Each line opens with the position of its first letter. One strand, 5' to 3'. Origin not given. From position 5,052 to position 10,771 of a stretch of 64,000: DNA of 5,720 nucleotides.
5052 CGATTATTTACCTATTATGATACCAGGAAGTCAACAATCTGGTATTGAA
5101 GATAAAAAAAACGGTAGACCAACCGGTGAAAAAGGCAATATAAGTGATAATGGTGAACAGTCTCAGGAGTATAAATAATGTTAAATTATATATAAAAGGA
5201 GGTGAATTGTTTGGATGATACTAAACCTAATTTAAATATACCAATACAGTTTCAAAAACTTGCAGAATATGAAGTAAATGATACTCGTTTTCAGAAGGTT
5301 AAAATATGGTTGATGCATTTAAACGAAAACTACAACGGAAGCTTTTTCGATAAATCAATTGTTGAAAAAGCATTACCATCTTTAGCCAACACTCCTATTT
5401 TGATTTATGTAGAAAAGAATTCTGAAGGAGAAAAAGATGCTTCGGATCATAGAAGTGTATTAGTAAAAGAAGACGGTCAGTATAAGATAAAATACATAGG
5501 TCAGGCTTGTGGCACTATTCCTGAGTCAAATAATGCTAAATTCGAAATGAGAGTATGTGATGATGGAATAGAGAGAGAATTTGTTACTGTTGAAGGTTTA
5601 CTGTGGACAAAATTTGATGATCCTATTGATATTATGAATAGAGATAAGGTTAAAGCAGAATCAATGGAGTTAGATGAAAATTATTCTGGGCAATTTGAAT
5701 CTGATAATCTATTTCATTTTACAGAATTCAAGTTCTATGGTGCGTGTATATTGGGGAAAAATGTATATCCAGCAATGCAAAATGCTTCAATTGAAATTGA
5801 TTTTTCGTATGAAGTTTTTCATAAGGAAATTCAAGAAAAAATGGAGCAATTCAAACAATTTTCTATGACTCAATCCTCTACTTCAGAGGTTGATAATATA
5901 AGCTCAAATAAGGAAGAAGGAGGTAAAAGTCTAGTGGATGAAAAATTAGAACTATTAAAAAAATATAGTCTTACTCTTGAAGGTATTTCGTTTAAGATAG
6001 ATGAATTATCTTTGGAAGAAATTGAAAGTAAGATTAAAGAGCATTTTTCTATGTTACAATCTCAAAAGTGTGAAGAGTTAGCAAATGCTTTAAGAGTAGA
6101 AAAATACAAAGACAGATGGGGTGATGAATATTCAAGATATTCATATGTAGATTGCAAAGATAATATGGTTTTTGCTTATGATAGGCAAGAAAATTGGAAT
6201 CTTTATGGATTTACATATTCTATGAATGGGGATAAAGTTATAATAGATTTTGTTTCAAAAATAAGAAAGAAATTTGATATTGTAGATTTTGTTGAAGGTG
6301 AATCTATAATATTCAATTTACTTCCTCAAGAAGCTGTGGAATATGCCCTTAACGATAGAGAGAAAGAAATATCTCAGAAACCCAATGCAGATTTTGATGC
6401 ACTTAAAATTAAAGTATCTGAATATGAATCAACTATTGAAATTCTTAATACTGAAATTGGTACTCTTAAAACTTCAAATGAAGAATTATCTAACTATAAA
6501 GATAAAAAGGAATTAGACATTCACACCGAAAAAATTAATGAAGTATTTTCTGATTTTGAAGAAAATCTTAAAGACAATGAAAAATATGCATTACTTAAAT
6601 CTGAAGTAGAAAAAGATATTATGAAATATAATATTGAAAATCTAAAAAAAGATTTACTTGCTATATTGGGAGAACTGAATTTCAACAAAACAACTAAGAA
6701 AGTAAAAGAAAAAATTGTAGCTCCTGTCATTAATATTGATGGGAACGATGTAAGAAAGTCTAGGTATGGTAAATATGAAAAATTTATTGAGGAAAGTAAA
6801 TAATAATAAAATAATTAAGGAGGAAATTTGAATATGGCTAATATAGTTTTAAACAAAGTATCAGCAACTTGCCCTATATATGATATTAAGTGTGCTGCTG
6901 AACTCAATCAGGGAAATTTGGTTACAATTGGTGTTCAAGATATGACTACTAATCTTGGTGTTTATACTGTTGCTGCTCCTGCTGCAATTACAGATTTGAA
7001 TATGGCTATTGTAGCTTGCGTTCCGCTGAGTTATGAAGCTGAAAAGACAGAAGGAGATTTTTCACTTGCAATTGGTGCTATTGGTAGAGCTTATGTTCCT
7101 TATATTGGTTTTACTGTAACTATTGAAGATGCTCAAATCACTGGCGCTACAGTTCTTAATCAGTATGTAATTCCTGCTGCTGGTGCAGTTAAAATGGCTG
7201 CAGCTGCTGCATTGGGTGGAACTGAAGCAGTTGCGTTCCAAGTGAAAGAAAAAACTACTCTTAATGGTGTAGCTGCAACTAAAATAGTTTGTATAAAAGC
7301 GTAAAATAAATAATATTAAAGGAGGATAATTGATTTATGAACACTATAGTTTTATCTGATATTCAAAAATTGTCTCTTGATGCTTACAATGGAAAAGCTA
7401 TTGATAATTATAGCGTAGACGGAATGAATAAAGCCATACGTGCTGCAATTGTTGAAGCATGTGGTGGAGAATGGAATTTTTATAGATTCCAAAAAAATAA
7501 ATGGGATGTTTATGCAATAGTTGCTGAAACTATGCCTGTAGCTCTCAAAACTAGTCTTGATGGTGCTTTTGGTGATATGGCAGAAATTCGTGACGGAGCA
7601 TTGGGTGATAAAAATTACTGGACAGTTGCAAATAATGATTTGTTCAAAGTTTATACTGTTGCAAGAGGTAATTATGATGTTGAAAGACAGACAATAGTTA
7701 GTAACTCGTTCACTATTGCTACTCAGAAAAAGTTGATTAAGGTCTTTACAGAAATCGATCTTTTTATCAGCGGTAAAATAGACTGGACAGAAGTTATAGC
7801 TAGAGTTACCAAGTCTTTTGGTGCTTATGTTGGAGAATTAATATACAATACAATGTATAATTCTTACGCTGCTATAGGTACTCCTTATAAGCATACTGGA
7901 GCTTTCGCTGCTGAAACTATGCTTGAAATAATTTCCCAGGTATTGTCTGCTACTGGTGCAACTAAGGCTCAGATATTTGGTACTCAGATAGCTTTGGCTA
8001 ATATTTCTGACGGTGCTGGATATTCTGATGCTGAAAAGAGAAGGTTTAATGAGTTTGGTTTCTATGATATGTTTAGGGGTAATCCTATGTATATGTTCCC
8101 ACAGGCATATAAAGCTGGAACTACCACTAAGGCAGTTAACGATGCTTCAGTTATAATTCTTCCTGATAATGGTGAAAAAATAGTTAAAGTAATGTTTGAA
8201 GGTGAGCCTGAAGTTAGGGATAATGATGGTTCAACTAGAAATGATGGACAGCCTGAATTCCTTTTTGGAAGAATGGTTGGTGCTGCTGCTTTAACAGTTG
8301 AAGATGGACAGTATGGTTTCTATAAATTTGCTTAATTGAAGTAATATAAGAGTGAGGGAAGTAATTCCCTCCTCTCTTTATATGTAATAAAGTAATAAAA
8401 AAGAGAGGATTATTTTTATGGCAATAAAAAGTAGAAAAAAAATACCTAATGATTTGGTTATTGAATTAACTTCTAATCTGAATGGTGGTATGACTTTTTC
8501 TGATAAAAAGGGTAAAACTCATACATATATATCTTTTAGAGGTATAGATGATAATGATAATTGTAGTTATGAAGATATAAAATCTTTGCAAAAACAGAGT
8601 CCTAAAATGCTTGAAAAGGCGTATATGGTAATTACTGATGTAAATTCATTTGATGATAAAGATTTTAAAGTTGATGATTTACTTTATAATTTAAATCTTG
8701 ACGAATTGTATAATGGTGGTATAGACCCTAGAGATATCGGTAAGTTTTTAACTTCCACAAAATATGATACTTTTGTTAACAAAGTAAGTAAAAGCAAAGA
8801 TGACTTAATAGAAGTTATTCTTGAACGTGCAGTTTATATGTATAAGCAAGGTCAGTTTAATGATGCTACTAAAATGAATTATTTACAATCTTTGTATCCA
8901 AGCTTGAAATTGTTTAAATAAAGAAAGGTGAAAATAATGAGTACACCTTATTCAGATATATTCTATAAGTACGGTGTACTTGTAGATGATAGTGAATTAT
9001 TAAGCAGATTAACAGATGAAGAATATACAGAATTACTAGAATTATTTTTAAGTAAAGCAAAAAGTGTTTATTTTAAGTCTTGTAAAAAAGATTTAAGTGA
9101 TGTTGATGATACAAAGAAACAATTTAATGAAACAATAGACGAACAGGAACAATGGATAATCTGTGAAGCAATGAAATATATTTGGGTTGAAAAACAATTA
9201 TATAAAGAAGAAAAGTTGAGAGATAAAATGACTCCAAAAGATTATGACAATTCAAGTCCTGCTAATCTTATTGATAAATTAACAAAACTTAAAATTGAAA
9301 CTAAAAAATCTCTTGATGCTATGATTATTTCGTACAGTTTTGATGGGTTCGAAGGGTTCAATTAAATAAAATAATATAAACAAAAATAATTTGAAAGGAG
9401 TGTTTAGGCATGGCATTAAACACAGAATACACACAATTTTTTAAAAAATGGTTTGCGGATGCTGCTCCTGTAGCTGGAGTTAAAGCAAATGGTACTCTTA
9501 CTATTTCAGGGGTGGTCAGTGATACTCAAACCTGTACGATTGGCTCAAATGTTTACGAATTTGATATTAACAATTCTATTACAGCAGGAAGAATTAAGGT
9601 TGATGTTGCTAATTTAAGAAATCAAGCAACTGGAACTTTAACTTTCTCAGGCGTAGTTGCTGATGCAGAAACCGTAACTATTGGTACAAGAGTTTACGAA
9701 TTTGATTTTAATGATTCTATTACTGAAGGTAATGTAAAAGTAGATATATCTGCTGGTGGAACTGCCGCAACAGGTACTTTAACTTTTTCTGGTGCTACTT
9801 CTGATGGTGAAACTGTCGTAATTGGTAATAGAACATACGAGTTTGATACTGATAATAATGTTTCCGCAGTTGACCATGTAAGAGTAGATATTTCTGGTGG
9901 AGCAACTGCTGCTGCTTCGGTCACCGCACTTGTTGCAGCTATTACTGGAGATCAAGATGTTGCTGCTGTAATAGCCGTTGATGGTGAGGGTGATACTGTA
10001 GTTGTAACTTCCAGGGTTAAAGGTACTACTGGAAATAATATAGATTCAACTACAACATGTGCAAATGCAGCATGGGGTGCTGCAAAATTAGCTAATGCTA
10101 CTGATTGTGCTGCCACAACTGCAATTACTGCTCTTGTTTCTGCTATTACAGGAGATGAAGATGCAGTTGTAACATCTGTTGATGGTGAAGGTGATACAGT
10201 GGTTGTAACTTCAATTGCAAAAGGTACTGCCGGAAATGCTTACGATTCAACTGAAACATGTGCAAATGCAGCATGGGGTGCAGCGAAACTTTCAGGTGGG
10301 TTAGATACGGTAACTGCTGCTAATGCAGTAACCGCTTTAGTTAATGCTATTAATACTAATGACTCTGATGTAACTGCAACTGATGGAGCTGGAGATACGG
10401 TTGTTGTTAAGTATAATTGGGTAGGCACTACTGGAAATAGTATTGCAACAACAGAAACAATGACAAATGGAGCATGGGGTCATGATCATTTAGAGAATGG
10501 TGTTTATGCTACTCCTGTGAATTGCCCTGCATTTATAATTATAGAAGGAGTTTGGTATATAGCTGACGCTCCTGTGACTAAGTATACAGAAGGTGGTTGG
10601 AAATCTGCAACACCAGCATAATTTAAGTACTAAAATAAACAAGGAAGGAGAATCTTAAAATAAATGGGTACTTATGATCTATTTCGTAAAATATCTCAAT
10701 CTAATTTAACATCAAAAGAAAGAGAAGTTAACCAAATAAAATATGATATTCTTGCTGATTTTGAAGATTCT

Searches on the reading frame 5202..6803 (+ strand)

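Call 10: search_protein_families(library=phrogs, max_evalue=0.001, proteins=[window:5202-6803:+])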
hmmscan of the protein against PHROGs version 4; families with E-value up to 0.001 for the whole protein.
window:5202-6803:+ (533 aa): 2 families
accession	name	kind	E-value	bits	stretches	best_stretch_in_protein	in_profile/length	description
phrog_3313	-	unknown function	2.3e-84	285.2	1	10-530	6-476/480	-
phrog_34215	-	unknown function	6.6e-12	45.4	1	15-216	12-201/758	-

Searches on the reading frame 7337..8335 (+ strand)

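Call 10: search_protein_families(library=phrogs, max_evalue=0.001, proteins=[window:7337-8335:+])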
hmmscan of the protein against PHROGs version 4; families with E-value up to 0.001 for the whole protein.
window:7337-8335:+ (332 aa): 3 families
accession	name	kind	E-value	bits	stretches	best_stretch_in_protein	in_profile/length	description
phrog_4088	-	unknown function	2e-81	274.8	1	8-331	6-331/332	-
phrog_22779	-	unknown function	5.3e-19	69.6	1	136-305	8-180/205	-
phrog_27131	-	unknown function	3.2e-10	41.3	1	8-118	7-118/119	-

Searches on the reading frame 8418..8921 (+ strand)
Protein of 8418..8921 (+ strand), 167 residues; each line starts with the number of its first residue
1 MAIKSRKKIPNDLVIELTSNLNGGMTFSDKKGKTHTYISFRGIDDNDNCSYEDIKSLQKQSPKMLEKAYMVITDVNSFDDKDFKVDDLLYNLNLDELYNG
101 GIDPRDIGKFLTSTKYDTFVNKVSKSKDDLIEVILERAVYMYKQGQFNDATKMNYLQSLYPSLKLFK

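Call 10: search_protein_families(library=phrogs, max_evalue=0.001, proteins=[window:8418-8921:+])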
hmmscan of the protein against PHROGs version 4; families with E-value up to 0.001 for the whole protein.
window:8418-8921:+ (167 aa): 1 family
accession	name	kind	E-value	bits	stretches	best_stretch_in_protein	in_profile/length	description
phrog_5329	-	unknown function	1.4e-17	64.9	1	6-158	66-206/219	-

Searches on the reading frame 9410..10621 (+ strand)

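Call 10: search_protein_families(library=phrogs, max_evalue=0.001, proteins=[window:9410-10621:+])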
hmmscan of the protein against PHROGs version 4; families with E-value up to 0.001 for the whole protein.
window:9410-10621:+ (403 aa): 1 family
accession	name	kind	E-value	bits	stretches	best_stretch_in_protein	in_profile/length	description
phrog_165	-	tail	3.4e-13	49.9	1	110-216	93-186/493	tail sheath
